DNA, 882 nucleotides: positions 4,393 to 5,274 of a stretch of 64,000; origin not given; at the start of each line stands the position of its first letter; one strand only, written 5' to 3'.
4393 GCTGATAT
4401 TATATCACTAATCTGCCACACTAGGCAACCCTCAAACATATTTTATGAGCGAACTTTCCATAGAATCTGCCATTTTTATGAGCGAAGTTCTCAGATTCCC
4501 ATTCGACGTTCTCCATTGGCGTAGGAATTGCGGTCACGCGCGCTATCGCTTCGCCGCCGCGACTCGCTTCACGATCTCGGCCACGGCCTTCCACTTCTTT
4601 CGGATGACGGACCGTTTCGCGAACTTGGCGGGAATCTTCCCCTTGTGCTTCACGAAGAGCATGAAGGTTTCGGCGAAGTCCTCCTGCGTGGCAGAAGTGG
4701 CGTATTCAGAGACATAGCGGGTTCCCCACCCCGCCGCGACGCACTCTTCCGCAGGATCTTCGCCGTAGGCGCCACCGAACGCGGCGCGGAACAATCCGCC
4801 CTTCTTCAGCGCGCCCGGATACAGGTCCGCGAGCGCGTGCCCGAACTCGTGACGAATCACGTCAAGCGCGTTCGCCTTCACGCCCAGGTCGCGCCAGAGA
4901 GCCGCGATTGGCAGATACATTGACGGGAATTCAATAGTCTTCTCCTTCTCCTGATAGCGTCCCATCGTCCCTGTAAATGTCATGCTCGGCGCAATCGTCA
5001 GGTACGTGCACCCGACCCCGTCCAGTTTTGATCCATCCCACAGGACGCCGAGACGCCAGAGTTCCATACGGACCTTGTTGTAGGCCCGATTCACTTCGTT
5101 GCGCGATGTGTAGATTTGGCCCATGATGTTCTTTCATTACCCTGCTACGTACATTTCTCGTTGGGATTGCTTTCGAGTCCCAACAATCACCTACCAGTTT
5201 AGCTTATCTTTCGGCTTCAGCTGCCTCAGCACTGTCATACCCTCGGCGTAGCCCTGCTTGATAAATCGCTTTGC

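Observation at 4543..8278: Effector-like tail of the operon: patatin lipase, two different zinc peptidases, a coiled-coil protein and a histone-tail-like protein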

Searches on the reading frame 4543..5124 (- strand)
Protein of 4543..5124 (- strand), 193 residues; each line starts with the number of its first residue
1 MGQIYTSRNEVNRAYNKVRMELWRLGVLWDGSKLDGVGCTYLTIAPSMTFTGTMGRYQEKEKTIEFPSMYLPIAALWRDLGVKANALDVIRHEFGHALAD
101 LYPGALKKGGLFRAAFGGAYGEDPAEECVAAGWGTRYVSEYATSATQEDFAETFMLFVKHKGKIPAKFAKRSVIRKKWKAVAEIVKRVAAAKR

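Call 6: search_protein_families(library=pfam, proteins=[window:4543-5124:-], max_evalue=0.01)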
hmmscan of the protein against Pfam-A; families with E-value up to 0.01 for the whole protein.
window:4543-5124:- (193 aa): 2 families
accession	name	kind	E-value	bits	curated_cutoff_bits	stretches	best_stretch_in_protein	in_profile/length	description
PF15887.11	Peptidase_Mx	-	1.2e-07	31.9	27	1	90-158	90-164/236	Putative zinc-binding metallo-peptidase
PF15890.11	Peptidase_Mx1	-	0.00092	19.1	25.6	1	88-171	126-206/240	Putative zinc-binding metallo-peptidase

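Call 7: search_protein_families(library=padloc, proteins=[window:4543-5124:-], max_evalue=0.01)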
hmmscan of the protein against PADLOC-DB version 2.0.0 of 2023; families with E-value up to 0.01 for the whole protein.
window:4543-5124:- (193 aa): 0 families

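Call 13: find_homologous_proteins(query=window:4543-5124:-, max_evalue=0.001)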
Query window:4543-5124:- (193 aa): 302 proteins with E <= 0.001 among 386 candidates; the best 120 are listed.
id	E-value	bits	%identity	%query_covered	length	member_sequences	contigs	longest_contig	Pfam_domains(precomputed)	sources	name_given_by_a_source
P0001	1.6e-118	411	95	100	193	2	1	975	PF15887.12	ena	-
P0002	1.7e-117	408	94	100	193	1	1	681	PF15887.12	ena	-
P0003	4.6e-110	384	90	100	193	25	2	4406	PF15887.12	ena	-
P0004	5.3e-110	384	90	100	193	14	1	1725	PF15887.12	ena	-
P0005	1.3e-106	373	92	94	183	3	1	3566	PF15887.12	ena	-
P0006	1.4e-102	359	91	94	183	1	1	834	PF15887.12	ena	-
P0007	4.7e-102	358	82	100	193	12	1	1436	PF15887.12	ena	-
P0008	4.3e-101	355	83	100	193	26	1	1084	PF15887.12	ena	-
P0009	8.0e-101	354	82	100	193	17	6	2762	PF15887.12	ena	-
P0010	1.4e-100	353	82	100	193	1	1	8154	PF15887.12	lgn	-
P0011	3.9e-99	348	81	100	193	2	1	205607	PF15887.12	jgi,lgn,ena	-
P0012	5.8e-99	348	81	100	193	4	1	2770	PF15887.12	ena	-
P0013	2.6e-97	342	79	100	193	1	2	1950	PF15887.12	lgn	-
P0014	3.3e-97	342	81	100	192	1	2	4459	PF15887.12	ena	-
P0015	2.4e-96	339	81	100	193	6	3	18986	PF15887.12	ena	-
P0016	1.1e-94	334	76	100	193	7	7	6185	PF15887.12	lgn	-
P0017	2.5e-94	333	77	100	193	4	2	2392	PF15887.12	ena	-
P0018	3.8e-94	332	76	100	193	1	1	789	PF15887.12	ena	-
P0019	8.0e-94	331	78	100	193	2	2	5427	PF15887.12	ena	-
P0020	9.5e-94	331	78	100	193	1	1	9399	PF15887.12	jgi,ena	-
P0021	1.2e-93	330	79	100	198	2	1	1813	PF15887.12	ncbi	-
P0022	3.9e-93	329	77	100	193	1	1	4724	PF15887.12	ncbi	-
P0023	2.4e-92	326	77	98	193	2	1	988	PF15887.12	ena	-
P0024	2.7e-92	326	78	100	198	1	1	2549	PF15887.12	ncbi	-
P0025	5.6e-92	325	77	99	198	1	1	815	PF15887.12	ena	-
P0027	2.1e-91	323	76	100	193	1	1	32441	PF15887.12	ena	-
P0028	3.1e-91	322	77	100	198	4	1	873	PF15887.12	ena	-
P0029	5.4e-91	322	76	100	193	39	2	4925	PF15887.12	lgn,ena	-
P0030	6.5e-91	321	75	100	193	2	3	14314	PF15887.12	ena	-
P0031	1.6e-90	320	76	100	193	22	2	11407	PF15887.12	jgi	-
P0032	1.9e-90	320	76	100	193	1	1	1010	PF15887.12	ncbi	-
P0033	8.5e-90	318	75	100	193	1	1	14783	PF15887.12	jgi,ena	-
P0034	8.7e-90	318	75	93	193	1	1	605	PF15887.12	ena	-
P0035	1.0e-89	317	76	100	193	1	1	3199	PF15887.12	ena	-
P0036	2.0e-89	317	74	93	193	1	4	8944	PF15887.12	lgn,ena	-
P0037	2.7e-89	316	75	100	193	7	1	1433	PF15887.12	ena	-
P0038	5.0e-89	315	74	93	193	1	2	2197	PF15887.12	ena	-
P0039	5.6e-89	315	83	90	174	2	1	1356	PF15887.12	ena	-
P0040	2.5e-88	313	74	100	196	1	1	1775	PF15887.12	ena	-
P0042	1.4e-87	311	75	100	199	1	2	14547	PF15887.12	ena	-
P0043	4.4e-87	309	74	92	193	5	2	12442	PF15887.12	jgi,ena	-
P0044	2.5e-85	303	72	100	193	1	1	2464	PF15887.12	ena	-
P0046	4.5e-85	302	74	100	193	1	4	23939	PF15887.12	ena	-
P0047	4.5e-85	302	70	93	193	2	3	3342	PF15887.12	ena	-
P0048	1.3e-84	301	70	100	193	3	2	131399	PF15887.12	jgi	-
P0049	1.4e-84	301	73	100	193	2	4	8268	PF15887.12,PF15890.12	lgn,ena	-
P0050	4.4e-84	299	73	98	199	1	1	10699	PF15887.12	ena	-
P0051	5.3e-84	299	72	100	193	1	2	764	PF15887.12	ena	-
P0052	1.0e-83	298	69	100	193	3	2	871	PF15887.12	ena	-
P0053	2.5e-83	297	73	100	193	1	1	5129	PF15887.12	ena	-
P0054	3.6e-83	296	73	100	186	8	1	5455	PF15887.12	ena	-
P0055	4.1e-83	296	73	99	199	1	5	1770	PF15887.12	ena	-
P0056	5.3e-83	296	72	100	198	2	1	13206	PF15887.12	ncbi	-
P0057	3.9e-82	293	72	99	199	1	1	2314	PF15887.12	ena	-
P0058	1.0e-81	291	72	99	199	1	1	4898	PF15887.12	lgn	-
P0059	1.1e-81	291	75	90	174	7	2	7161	PF15887.12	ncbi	-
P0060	3.1e-81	290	70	100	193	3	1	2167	PF15887.12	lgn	-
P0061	2.1e-80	287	69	98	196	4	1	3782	PF15887.12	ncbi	-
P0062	2.3e-80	287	67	100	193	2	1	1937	PF15887.12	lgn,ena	-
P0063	4.1e-80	286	88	79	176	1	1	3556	PF15887.12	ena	-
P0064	9.5e-80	285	68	100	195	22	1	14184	PF15887.12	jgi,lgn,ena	-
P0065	2.9e-79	283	66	100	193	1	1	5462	PF15887.12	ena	-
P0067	6.1e-79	282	71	100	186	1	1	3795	PF15887.12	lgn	-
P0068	1.8e-78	281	70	100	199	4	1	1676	PF15887.12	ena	-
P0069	8.9e-78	279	65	93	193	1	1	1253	PF15887.12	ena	-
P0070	4.9e-77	276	68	100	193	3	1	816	PF15887.12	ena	-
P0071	5.8e-77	276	65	100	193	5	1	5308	PF15887.12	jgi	jgi:hypothetical protein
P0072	1.3e-75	271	63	99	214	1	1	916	PF15887.12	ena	-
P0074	2.2e-74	267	64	100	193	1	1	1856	PF15887.12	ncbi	-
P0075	1.7e-73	265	66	100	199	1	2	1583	PF15887.12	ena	-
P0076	9.5e-73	262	67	100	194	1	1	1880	PF15887.12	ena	-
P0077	2.2e-72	261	65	100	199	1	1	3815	PF15887.12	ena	-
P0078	2.7e-71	257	96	65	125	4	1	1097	PF15887.12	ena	-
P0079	3.0e-71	257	67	100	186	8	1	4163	PF15887.12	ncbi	-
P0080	3.7e-70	254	66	92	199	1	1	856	PF15887.12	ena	-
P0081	7.1e-70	253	78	79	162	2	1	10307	PF15887.12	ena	-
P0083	3.2e-69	251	64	100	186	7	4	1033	PF15887.12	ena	-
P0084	4.5e-69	250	62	100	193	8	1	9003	PF15887.12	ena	-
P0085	5.7e-69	250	64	99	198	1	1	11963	PF15887.12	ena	-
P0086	2.3e-68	248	83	73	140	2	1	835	PF15887.12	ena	-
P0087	2.5e-68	248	62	98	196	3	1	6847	PF15887.12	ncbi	-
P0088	6.7e-68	246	63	99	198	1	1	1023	PF15887.12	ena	-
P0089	3.6e-67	244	61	100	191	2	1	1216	PF15887.12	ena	-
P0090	4.0e-67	244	61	99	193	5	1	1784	PF15887.12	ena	-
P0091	2.8e-65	238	61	100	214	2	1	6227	PF15887.12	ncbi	-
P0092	3.2e-65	238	63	100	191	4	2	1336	PF15887.12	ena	-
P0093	5.1e-65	237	64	100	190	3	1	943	PF15887.12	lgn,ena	-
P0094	1.2e-64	236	60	99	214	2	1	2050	PF15887.12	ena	-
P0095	2.2e-64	235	63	100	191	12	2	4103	PF15887.12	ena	-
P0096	3.3e-63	231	59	99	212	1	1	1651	PF15887.12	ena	-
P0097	3.7e-63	231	61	100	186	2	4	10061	PF15887.12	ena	-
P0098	5.4e-63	230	60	100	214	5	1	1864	PF15887.12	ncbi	-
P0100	1.2e-62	229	60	100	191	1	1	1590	PF15887.12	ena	-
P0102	1.8e-62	229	60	100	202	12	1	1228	PF15887.12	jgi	jgi:hypothetical protein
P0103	2.2e-62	228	59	100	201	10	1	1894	PF15887.12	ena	-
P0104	2.3e-62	228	59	99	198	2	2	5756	PF15887.12,PF15890.12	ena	-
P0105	3.9e-62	228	61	99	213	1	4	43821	PF15887.12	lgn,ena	-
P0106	4.7e-62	227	69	81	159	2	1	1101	PF15887.12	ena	-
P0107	4.9e-62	227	57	98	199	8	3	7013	PF15887.12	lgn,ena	-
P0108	7.3e-62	227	59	99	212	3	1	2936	PF15887.12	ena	-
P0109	1.5e-61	226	57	100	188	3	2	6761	PF15887.12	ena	-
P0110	1.8e-61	225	58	99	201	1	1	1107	PF15887.12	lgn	-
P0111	2.1e-61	225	59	100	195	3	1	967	PF15887.12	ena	-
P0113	3.7e-61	224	61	99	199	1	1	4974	PF15887.12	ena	-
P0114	4.2e-61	224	58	100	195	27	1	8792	PF15887.12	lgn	-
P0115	7.9e-61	223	58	100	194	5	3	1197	PF15887.12,PF15890.12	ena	-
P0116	1.0e-60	223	87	63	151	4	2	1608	PF15887.12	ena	-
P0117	1.1e-60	223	57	97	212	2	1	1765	PF15887.12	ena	-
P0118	1.1e-60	223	59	100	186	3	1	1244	PF15887.12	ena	-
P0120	1.3e-60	223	58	100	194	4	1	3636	PF15887.12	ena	-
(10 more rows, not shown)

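Call 14: find_encoding_contigs(protein=P0011, flank=10000, max_places=3)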
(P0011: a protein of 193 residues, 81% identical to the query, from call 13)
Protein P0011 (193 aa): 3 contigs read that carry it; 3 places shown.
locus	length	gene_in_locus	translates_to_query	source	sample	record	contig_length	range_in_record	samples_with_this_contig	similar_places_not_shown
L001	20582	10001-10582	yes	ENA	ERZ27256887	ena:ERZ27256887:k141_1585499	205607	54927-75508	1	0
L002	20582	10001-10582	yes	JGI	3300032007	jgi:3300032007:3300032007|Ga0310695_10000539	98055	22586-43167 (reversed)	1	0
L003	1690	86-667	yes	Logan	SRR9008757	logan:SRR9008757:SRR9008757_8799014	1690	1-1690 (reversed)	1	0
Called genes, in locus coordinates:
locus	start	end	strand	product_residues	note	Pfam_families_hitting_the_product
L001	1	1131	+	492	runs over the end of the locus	PF01510:Amidase_2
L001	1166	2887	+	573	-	PF03169:OPT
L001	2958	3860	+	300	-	PF00132:Hexapep (faint)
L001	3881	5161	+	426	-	PF07690:MFS_1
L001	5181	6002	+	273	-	PF00528:BPD_transp_1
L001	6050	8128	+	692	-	PF00009:GTP_EFTU, PF03144:GTP_EFTU_D2, PF22042:EF-G_D2, PF14492:EFG_III, PF16658:RF3_C, PF03764:EFG_IV, PF00679:EFG_C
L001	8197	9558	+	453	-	PF04286:DUF445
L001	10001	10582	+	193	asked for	PF15887:Peptidase_Mx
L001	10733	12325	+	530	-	PF06283:ThuA, PF14100:DUF6807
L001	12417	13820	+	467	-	PF01408:GFO_IDH_MocA, PF19051:GFO_IDH_MocA_C2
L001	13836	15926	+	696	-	PF17678:Glyco_hydro_92N, PF07971:Glyco_hydro_92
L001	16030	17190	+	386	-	PF00005:ABC_tran, PF13304:AAA_21 (faint), PF08402:TOBE_2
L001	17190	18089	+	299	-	PF00528:BPD_transp_1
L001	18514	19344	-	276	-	-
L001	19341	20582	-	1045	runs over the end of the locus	-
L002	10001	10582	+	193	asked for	PF15887:Peptidase_Mx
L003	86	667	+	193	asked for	PF15887:Peptidase_Mx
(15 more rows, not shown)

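Call 15: find_encoding_contigs(protein=P0048, flank=10000, max_places=3)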
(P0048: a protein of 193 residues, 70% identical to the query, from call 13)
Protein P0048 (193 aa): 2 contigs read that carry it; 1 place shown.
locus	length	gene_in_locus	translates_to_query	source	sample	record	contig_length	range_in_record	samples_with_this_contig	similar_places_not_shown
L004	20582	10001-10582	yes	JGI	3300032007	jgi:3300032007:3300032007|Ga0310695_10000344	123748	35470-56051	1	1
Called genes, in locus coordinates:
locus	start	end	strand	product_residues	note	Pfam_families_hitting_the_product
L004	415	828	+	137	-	-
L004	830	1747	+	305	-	PF13529:Peptidase_C39_2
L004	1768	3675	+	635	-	PF00350:Dynamin_N, PF01926:MMR_HSR1 (weak)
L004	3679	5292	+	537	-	PF00350:Dynamin_N, PF01926:MMR_HSR1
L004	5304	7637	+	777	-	PF00012:HSP70, PF06723:MreB_Mbl (weak)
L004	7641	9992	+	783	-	PF00012:HSP70, PF06723:MreB_Mbl, PF08238:Sel1 (faint)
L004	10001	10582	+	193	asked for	PF15887:Peptidase_Mx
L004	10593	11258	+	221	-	-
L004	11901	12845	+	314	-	-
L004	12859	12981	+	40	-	-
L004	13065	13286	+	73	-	-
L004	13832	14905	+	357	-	PF20434:BD-FAE (faint), PF12146:Hydrolase_4 (faint), PF00326:Peptidase_S9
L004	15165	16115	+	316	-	PF01497:Peripla_BP_2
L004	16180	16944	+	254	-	PF01643:Acyl-ACP_TE, PF13279:4HBT_2 (faint), PF20791:Acyl-ACP_TE_C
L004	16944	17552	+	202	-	PF02677:QueH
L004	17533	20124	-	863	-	PF00005:ABC_tran (faint), PF02463:SMC_N (faint), PF03193:RsgA_GTPase (faint), PF13191:AAA_16 (faint), PF13555:AAA_29 (faint), PF20703:nSTAND1 (faint), PF13304:AAA_21 (faint), PF17760:UvrA_inter, +1 more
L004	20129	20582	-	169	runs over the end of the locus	PF06725:3D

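Call 16: find_encoding_contigs(protein=P0105, flank=10000, max_places=3)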
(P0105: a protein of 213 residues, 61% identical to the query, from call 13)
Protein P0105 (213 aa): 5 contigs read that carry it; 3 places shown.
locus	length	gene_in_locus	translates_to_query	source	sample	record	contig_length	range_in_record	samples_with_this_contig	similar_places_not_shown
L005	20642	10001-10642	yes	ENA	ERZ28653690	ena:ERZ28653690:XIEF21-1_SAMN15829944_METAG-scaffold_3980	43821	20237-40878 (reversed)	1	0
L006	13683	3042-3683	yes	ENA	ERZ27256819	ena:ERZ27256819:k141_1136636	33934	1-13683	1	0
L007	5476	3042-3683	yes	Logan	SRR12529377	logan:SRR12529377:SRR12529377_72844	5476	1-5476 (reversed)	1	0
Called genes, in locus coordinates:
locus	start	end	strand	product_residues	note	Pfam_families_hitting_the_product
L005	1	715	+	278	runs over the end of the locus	PF00596:Aldolase_II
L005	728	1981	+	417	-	PF06134:RhaA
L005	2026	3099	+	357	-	PF13449:Phytase-like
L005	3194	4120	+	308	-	PF12784:PDDEXK_2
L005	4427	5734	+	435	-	PF04286:DUF445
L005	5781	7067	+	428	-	-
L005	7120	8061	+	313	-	-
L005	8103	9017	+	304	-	-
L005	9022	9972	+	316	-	-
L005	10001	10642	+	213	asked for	PF15887:Peptidase_Mx (weak)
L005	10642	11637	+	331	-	PF01734:Patatin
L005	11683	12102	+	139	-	-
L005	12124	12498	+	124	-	PF03747:ADP_ribosyl_GH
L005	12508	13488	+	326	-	-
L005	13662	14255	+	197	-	-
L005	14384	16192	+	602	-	PF16126:DUF4838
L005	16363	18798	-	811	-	PF16126:DUF4838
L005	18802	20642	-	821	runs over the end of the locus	-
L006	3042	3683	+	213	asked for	PF15887:Peptidase_Mx (weak)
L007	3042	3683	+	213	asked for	PF15887:Peptidase_Mx (weak)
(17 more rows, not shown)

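Call 31: find_related_loci(query=A2, collection=metagenome_contigs, flank=10000)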
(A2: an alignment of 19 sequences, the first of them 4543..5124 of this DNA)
Query A2 (193 aa) in metagenome_contigs; peptide patterns used: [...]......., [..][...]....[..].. (x = any residue, [..] = any of these).
600 stretches matched a pattern (row limit reached: there are more); 337 encode a relative of the query (tblastn E <= 1e-3); the best 80 are kept; 80 distinct loci.
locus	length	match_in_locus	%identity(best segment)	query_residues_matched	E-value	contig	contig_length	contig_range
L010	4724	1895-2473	77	1-193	3e-98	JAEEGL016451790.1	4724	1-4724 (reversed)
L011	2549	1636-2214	78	1-193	8e-101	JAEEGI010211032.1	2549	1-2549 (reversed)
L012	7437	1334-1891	77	1-186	2e-96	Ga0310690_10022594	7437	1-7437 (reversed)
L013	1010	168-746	76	1-193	2e-104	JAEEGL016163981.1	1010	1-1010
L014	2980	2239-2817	75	1-193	4e-96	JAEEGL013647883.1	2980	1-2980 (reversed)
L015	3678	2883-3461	75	1-193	9e-95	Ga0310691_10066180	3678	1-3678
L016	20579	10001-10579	70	1-193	8e-90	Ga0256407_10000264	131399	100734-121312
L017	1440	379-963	68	1-193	9e-90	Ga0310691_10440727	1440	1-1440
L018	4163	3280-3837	67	1-193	4e-77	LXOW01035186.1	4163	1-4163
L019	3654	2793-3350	64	1-193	5e-74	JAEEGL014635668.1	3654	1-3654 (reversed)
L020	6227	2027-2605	61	1-193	3e-72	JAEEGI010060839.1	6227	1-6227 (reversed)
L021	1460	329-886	60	1-193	2e-71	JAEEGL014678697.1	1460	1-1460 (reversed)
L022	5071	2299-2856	60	1-186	1e-67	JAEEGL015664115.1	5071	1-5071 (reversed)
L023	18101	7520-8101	58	1-193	1e-67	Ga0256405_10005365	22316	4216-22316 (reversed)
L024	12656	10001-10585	56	1-193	1e-66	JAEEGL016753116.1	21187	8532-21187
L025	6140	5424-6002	59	3-193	1e-65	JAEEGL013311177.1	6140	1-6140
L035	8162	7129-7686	42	1-192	9e-38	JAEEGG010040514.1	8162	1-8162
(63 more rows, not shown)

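Call 35: search_protein_families(library=pfam, proteins=[L004:10593-11258:+, L005:5781-7067:+, L005:7120-8061:+, L005:8103-9017:+, L005:9022-9972:+, L005:11683-12102:+, L005:12508-13488:+, L005:13662-14255:+, L004:415-828:+, L004:11901-12845:+], max_evalue=0.01)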
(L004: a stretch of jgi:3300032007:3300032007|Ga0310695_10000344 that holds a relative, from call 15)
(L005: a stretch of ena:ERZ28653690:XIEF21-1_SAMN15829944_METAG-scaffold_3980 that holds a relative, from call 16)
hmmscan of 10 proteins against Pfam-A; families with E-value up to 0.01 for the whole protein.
L004:10593-11258:+ (221 aa): 2 families
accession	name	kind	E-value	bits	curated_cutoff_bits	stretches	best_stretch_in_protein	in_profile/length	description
PF13248.11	Zn_ribbon_3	-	0.0035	17.2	27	0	7-16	2-25/26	zinc-ribbon domain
PF08792.16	A2L_zn_ribbon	-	0.0038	17.3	22.9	1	8-33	4-30/33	A2L zinc ribbon domain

L005:5781-7067:+ (428 aa): 1 family
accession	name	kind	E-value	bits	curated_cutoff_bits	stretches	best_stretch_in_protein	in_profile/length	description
PF00350.29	Dynamin_N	-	1.2e-05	25.9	27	0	237-300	73-136/168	Dynamin family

L005:7120-8061:+ (313 aa): 0 families

L005:8103-9017:+ (304 aa): 2 families
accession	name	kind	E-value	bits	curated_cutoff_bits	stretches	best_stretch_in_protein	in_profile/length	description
PF01926.29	MMR_HSR1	-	0.0014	19.2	21.9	0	5-128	1-84/113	50S ribosome-binding GTPase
PF19993.5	DO-GTPase2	-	0.0017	18.5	27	1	8-191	5-187/226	Double-GTPase 2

L005:9022-9972:+ (316 aa): 0 families

L005:11683-12102:+ (139 aa): 0 families

L005:12508-13488:+ (326 aa): 1 family
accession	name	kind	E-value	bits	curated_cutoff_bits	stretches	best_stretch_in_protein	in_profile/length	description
PF01797.21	Y1_Tnp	-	0.0069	16.9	23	0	75-132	32-87/121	Transposase IS200 like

L005:13662-14255:+ (197 aa): 1 family
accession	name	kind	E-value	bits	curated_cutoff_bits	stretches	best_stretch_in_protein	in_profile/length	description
PF09723.15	Zn_ribbon_8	-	0.0056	17.1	34.4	0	22-33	6-17/41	Zinc ribbon domain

L004:415-828:+ (137 aa): 0 families

L004:11901-12845:+ (314 aa): 1 family
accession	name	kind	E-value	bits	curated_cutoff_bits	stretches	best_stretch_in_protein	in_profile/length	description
PF02724.19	CDC45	-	0.0052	15.6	34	1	98-146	136-180/624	CDC45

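Call 65: search_solved_structures(query=A2, max_evalue=1, show_alignments=2)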
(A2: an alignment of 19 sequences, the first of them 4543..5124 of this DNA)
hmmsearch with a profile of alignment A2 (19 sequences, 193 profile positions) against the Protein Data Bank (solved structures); distinct sequences matched with E-value up to 1: 2.
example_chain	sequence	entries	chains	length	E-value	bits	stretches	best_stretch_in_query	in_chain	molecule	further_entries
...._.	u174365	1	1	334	0.00074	22.5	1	88-159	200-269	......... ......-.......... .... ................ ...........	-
3piw_A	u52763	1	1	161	0.52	13.2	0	52-110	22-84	Type I interferon 2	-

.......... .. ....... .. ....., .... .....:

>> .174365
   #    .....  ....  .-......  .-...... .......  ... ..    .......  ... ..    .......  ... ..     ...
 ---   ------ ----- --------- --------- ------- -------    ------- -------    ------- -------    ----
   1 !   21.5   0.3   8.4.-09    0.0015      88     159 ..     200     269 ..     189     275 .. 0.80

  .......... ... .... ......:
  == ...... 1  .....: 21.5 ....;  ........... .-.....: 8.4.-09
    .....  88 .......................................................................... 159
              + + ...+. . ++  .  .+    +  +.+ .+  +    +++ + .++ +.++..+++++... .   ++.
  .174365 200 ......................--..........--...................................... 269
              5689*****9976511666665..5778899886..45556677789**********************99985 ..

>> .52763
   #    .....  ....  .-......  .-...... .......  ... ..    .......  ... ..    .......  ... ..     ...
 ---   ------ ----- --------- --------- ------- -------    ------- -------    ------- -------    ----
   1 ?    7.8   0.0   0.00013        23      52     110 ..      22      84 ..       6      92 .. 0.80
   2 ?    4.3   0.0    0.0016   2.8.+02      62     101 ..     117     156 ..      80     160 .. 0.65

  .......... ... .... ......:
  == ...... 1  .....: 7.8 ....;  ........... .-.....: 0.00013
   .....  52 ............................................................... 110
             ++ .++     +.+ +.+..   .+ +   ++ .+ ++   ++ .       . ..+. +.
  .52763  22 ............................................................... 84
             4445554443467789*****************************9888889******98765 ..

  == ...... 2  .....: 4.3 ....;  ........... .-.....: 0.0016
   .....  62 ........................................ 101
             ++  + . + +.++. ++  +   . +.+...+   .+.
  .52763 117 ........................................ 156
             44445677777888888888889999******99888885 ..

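Call 69: predict_structure(alignment_id=A2)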
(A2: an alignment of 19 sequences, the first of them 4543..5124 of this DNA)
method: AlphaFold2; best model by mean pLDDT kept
length: 193 residues; sequences in the alignment: 19
mean_pLDDT: 79.4   pTM: 0.81
mean pLDDT of the five models: 79.4, 77.9, 77.3, 73.5, 69.2
residues with pLDDT >= 90: 81; 70-90: 59; 50-70: 30; < 50: 23
segments of 3 or more residues with pLDDT < 50: 73-83, 131-137
pLDDT, mean of each block of 10 residues (from residue 1): 71 94 94 93 72 81 85 44 71 94 89 83 53 49 73 93 89 90 94 66
secondary structure, 60 per line:
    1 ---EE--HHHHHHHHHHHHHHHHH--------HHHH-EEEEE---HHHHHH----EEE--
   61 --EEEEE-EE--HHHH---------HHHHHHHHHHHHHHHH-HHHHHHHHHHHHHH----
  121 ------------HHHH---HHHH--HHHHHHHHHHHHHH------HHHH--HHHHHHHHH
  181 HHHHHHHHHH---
elements in order: H8-24 H33-36 E38-42 H46-51 E56-58 E63-67 H73-76 H86-101 H103-116 H133-136 H140-143 H146-159 H166-169 H172-190
